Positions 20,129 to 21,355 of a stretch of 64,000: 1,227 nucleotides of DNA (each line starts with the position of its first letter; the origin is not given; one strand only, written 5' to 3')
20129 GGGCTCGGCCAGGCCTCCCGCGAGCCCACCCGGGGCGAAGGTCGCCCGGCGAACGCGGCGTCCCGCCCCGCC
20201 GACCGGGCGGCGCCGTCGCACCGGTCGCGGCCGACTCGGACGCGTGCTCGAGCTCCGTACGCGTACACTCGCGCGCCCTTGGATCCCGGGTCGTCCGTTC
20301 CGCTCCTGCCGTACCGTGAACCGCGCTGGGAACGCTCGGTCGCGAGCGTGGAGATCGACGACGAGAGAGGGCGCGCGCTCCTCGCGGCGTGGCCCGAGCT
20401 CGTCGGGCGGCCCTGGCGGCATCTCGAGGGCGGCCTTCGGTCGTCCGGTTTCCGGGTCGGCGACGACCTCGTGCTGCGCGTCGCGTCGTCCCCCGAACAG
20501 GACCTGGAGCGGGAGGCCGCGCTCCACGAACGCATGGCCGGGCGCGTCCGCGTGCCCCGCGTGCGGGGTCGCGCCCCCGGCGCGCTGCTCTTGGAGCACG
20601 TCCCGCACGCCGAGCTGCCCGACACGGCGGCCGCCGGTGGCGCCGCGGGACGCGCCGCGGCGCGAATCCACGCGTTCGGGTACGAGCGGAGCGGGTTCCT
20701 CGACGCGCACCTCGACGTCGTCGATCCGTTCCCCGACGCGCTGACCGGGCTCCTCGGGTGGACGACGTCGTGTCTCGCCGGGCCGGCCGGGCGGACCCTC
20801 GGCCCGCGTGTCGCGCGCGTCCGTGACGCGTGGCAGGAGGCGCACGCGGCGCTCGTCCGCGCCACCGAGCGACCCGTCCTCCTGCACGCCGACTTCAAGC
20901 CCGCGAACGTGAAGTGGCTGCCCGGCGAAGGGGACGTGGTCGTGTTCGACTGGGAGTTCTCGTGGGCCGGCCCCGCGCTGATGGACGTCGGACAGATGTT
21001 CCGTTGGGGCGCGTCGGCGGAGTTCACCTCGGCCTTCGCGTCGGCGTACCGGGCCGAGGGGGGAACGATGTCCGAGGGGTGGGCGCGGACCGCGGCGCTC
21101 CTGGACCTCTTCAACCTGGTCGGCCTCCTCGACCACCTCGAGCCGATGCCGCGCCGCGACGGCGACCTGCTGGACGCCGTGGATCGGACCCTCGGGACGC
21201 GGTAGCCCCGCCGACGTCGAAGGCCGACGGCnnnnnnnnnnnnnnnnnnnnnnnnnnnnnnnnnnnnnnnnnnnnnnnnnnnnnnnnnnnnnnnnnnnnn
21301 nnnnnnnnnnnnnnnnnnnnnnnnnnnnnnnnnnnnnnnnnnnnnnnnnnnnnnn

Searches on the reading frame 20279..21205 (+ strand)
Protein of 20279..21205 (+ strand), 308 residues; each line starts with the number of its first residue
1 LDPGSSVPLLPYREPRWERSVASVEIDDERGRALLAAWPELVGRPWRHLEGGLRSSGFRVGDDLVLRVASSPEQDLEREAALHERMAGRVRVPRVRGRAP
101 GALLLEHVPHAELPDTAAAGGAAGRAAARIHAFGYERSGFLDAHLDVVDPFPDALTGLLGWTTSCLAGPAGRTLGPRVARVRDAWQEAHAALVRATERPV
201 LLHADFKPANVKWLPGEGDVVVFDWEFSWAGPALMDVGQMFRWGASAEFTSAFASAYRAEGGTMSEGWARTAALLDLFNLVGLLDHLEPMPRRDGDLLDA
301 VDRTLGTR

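Call 5: search_protein_families(library=pfam, proteins=[window:20279-21205:+], max_evalue=0.01)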
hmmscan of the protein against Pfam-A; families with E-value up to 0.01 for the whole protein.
window:20279-21205:+ (308 aa): 1 family
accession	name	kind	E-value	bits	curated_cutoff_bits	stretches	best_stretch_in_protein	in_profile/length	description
PF01636.29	APH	-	2.6e-22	80.2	23.2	1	47-274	3-239/239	Phosphotransferase enzyme family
